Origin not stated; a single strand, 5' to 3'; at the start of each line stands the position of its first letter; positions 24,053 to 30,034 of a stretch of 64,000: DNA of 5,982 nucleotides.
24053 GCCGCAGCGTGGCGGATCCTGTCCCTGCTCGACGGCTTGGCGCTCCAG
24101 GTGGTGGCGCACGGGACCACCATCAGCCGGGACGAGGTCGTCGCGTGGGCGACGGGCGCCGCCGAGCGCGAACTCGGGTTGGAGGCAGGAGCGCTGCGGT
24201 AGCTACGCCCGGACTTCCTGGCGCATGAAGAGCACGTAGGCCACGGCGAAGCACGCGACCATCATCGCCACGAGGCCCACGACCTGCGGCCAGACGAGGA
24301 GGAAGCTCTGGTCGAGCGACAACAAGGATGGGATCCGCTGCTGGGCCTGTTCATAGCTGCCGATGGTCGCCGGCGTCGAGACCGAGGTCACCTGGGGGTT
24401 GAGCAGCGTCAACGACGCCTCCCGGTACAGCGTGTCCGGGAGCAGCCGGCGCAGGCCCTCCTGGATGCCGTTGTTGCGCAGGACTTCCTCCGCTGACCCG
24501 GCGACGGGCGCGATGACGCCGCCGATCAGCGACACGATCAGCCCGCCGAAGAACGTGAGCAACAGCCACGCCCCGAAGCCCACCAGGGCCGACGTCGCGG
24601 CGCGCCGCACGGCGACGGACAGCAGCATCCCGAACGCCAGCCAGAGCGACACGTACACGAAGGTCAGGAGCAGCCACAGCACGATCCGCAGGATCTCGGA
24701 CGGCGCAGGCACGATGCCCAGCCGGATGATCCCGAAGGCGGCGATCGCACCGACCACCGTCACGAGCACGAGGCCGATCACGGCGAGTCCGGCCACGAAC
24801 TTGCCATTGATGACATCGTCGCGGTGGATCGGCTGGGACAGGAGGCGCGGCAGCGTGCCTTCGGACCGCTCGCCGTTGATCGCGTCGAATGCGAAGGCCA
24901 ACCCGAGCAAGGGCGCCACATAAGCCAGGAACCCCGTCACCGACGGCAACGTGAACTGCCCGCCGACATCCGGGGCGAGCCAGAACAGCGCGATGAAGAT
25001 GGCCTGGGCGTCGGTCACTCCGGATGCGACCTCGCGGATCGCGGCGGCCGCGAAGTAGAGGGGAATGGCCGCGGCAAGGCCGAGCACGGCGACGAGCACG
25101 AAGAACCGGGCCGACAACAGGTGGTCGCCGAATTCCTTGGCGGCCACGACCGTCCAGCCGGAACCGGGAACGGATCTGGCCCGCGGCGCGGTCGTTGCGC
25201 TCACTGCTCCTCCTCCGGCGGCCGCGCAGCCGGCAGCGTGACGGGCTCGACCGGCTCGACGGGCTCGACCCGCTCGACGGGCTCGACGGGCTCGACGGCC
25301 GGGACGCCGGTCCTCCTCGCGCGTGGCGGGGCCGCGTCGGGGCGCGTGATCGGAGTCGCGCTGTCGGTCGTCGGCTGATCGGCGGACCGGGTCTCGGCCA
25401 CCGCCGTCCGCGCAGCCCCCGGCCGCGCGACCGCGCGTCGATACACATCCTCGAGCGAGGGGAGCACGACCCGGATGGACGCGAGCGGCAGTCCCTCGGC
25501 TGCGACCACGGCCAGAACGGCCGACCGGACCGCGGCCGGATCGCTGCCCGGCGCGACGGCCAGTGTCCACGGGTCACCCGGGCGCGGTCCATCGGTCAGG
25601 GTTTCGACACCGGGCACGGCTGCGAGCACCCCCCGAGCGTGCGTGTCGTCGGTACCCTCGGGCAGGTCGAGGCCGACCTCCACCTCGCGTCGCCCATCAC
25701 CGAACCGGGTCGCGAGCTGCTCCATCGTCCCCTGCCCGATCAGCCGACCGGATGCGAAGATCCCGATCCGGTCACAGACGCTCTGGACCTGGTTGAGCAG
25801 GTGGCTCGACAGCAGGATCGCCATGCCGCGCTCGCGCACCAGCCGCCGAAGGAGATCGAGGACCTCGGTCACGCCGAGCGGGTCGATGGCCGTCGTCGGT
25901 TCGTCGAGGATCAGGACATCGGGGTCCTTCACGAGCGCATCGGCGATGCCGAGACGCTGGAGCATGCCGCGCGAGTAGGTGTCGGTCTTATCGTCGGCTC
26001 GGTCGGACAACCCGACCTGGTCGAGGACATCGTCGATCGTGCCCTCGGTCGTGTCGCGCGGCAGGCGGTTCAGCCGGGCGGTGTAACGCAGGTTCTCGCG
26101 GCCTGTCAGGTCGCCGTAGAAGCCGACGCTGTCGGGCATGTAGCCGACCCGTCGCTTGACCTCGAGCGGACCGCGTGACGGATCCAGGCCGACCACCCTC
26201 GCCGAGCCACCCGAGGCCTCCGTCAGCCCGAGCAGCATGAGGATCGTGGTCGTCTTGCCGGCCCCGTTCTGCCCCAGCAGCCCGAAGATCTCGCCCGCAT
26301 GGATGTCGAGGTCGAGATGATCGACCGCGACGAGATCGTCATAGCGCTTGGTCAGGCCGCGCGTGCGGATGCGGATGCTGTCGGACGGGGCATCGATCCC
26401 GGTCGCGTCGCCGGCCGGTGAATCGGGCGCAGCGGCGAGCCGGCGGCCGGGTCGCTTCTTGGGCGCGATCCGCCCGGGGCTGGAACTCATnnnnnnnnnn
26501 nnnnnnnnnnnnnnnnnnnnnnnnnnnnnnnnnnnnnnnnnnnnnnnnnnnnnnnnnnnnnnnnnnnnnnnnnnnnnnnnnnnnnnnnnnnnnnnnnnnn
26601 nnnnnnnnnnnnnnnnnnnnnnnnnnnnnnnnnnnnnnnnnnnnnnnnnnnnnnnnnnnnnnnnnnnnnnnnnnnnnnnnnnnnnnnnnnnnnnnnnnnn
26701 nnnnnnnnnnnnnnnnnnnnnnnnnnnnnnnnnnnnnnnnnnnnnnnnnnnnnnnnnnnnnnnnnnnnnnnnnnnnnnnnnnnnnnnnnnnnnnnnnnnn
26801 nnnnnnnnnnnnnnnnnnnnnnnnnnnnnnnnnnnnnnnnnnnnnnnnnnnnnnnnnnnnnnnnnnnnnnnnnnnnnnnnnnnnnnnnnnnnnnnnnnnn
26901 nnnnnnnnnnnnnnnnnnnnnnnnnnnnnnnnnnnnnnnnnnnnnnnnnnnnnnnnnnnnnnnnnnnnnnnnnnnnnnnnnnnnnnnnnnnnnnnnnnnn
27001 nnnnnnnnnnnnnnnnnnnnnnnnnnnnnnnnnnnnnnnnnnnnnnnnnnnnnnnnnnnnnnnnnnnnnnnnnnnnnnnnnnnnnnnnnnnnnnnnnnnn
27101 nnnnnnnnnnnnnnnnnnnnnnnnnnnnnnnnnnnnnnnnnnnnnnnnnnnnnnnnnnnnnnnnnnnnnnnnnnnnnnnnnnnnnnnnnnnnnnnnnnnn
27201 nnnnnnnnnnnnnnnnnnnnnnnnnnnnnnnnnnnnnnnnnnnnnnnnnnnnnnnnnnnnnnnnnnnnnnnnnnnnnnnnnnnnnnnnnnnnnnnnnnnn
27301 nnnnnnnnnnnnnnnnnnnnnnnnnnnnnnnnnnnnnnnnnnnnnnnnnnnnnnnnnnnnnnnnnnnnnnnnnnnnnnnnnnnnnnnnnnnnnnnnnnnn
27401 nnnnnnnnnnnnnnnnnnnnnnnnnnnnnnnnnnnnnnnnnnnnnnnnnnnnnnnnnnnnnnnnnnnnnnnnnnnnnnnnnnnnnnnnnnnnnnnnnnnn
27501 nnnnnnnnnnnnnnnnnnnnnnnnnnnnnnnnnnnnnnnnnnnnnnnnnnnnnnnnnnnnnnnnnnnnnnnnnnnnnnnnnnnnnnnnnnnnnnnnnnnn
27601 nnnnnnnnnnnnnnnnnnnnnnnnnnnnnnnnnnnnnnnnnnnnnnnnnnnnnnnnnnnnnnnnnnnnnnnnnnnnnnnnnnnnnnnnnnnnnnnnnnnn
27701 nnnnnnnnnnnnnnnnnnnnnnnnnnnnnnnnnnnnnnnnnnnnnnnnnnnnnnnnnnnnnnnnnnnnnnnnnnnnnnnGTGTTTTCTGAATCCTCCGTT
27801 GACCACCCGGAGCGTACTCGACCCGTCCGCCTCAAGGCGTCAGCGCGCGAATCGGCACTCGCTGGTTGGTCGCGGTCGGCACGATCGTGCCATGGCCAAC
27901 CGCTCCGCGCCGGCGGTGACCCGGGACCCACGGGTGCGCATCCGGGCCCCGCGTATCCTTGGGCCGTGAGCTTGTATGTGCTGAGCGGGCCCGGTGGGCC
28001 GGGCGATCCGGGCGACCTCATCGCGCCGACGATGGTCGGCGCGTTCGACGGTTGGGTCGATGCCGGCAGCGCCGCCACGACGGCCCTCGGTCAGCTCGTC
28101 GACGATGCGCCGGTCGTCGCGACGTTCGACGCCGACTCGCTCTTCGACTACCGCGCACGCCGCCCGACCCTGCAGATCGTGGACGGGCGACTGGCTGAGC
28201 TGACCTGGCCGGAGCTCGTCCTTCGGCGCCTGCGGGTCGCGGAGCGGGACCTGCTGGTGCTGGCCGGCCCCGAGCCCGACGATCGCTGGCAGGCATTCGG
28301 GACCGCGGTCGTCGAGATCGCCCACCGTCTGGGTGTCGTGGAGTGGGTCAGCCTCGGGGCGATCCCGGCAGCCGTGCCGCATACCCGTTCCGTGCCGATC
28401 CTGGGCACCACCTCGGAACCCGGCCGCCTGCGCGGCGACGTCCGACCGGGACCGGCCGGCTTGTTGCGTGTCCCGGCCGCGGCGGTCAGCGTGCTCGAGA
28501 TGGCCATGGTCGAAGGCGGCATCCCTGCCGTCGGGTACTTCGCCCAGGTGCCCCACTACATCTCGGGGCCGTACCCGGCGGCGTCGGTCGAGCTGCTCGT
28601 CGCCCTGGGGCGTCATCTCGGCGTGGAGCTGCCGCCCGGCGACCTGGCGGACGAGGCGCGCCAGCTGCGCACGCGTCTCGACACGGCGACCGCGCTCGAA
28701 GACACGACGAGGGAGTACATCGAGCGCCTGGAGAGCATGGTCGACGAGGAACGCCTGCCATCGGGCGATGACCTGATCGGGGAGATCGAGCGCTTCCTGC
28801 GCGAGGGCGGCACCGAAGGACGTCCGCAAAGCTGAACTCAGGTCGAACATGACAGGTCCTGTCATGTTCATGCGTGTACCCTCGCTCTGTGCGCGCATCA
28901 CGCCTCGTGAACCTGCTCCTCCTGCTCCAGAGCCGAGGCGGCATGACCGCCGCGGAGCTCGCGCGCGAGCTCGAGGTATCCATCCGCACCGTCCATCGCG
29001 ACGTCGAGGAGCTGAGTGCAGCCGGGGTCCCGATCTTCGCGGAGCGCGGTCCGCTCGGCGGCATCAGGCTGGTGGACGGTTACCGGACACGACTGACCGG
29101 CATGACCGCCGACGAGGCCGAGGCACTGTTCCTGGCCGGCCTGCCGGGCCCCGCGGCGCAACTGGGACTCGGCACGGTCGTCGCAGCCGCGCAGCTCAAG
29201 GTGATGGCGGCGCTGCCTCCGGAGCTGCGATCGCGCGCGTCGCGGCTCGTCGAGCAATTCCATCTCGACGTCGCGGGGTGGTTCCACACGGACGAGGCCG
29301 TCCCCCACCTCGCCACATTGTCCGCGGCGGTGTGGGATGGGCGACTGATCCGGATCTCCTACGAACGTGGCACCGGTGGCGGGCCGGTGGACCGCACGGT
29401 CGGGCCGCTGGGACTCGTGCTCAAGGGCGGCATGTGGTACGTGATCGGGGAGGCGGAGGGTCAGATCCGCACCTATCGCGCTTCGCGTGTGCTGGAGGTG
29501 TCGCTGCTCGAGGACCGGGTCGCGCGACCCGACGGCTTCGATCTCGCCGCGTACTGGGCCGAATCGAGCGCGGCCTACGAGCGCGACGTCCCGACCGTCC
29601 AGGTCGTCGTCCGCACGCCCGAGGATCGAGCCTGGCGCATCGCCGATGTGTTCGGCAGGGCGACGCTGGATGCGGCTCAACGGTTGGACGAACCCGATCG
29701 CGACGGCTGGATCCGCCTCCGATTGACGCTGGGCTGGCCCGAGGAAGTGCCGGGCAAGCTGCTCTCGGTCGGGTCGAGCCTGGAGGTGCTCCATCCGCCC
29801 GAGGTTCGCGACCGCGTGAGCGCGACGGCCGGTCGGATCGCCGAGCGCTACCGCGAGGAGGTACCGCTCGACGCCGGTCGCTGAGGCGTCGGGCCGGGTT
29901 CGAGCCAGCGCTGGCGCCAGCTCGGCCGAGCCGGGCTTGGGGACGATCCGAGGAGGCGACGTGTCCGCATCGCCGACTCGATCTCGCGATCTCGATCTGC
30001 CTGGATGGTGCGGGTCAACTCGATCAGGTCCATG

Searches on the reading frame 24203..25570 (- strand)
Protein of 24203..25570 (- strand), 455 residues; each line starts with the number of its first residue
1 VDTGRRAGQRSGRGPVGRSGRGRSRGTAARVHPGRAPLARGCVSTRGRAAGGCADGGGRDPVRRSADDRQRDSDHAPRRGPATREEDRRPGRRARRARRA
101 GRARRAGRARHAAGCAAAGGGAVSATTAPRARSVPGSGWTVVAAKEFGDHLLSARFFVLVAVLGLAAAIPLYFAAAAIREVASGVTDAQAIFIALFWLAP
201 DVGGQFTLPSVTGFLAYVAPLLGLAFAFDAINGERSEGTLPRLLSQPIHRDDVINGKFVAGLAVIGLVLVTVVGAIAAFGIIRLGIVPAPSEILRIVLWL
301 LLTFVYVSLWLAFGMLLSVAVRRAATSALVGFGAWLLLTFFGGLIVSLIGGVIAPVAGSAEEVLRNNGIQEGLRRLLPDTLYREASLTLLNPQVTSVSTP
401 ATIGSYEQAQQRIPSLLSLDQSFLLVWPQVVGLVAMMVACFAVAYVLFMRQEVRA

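Call 24: search_protein_families(library=pfam, proteins=[window:24203-25570:-], max_evalue=0.001)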
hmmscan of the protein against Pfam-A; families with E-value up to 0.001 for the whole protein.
window:24203-25570:- (455 aa): 5 families
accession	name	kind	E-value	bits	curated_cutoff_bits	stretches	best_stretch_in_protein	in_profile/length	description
PF12679.13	ABC2_membrane_2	-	1.6e-32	113.4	27.2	1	141-452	2-282/283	ABC-2 family transporter protein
PF01061.29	ABC2_membrane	-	5.3e-05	23.3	26.9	1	191-347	34-182/211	ABC-2 type transporter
PF12730.13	ABC2_membrane_4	-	6.4e-05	23.4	27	1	205-342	45-179/179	ABC-2 family transporter protein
PF12698.13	ABC2_membrane_3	-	6.4e-05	22.6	31.6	1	213-445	166-346/347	ABC-2 family transporter protein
PF13346.12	ABC2_membrane_5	-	9.4e-05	22.5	25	1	189-347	13-165/205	ABC-2 family transporter protein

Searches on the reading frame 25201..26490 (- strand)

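Call 24: search_protein_families(library=pfam, proteins=[window:25201-26490:-], max_evalue=0.001)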
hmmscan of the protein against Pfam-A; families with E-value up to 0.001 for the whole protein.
window:25201-26490:- (429 aa): 2 families
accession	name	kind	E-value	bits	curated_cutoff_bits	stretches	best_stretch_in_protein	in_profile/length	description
PF00005.33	ABC_tran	-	3.5e-27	96.1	25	1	57-200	2-137/137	ABC transporter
PF13304.12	AAA_21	-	4.4e-09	37.3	27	1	172-230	238-298/304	AAA domain, putative AbiEii toxin, Type IV TA system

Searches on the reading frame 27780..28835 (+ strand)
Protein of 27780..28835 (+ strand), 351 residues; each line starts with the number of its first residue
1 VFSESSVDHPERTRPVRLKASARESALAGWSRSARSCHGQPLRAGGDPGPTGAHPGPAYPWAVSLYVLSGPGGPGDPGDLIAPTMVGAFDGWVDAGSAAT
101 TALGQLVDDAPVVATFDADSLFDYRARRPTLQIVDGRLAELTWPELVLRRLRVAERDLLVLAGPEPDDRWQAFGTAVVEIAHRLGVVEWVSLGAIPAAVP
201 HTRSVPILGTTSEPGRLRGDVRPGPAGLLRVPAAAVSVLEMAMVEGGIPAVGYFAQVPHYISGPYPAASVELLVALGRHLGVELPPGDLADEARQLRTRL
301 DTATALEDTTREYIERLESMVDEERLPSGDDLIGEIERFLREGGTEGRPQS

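Call 24: search_protein_families(library=pfam, proteins=[window:27780-28835:+], max_evalue=0.001)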
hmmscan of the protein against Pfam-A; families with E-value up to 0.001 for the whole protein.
window:27780-28835:+ (351 aa): 1 family
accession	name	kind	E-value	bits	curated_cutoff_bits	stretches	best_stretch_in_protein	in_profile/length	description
PF09754.15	PAC2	-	5.2e-48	164.1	25.8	1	88-301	1-212/215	PAC2 family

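Call 76: search_protein_families(library=padloc, proteins=[window:27780-28835:+], max_evalue=0.001)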
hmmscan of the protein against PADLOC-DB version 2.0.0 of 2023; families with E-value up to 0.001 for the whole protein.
window:27780-28835:+ (351 aa): 0 families

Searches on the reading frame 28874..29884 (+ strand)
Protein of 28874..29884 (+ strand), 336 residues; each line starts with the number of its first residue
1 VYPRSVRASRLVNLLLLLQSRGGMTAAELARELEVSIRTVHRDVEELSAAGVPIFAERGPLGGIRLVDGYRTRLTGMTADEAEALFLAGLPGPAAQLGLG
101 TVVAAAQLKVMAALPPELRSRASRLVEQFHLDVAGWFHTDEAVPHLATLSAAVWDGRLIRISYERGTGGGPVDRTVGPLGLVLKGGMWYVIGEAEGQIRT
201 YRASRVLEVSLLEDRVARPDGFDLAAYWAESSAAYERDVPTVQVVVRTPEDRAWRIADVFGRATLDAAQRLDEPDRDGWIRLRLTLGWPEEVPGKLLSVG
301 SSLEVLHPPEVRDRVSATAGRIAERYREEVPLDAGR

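Call 3: search_protein_families(library=pfam, proteins=[window:28874-29884:+], max_evalue=0.01)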
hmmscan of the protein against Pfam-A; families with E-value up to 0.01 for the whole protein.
window:28874-29884:+ (336 aa): 10 families
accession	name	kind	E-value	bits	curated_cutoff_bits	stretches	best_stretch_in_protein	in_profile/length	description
PF13280.12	WYL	-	1.3e-17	64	21.8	1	144-209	1-68/70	WYL domain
PF08279.18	HTH_11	-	2.9e-15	56.3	25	1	14-64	5-54/55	HTH domain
PF25583.1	WCX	-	3.2e-14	53.4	23.9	1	240-323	1-76/76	WCX domain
PF12840.13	HTH_20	-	7.1e-07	29.5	27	1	14-51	9-46/51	Helix-turn-helix domain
PF19187.6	HTH_PafC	-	7.7e-06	26.2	32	1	9-53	4-48/115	PafC helix-turn-helix domain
PF13412.12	HTH_24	-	4.1e-05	23.5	21.9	1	14-52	8-46/48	Winged helix-turn-helix DNA-binding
PF25212.1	HVO_A0114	-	6.1e-05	23.2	27.6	1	12-53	25-66/84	HVO_A0114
PF08220.18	HTH_DeoR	-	0.00011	22.3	21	1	10-52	1-43/57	DeoR-like helix-turn-helix domain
PF16365.12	EutK_C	-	0.0069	16.8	27.5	0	19-51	10-42/52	Ethanolamine utilization protein EutK C-terminus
PF21476.4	PF0610-like_N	-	0.0077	16.9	33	0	15-46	10-37/50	PF0610-like, N-terminal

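Call 76: search_protein_families(library=padloc, proteins=[window:28874-29884:+], max_evalue=0.001)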
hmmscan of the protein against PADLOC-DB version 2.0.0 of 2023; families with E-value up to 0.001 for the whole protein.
window:28874-29884:+ (336 aa): 3 families
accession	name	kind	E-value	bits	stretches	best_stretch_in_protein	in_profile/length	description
PDLC01457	WYL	-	1.1e-44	150.7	1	7-309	2-227/229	"CAS-I,CAS-II,CAS-III,CAS-IV,CAS-V,CAS-VI; associated_signaling"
PDLC01652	WYL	-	1.6e-35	120.8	1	139-323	13-162/162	"CAS-I,CAS-II,CAS-III,CAS-IV,CAS-V,CAS-VI; associated_signaling"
PDLC01766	Cas3c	-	5.3e-14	49.4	1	7-327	6-317/1009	-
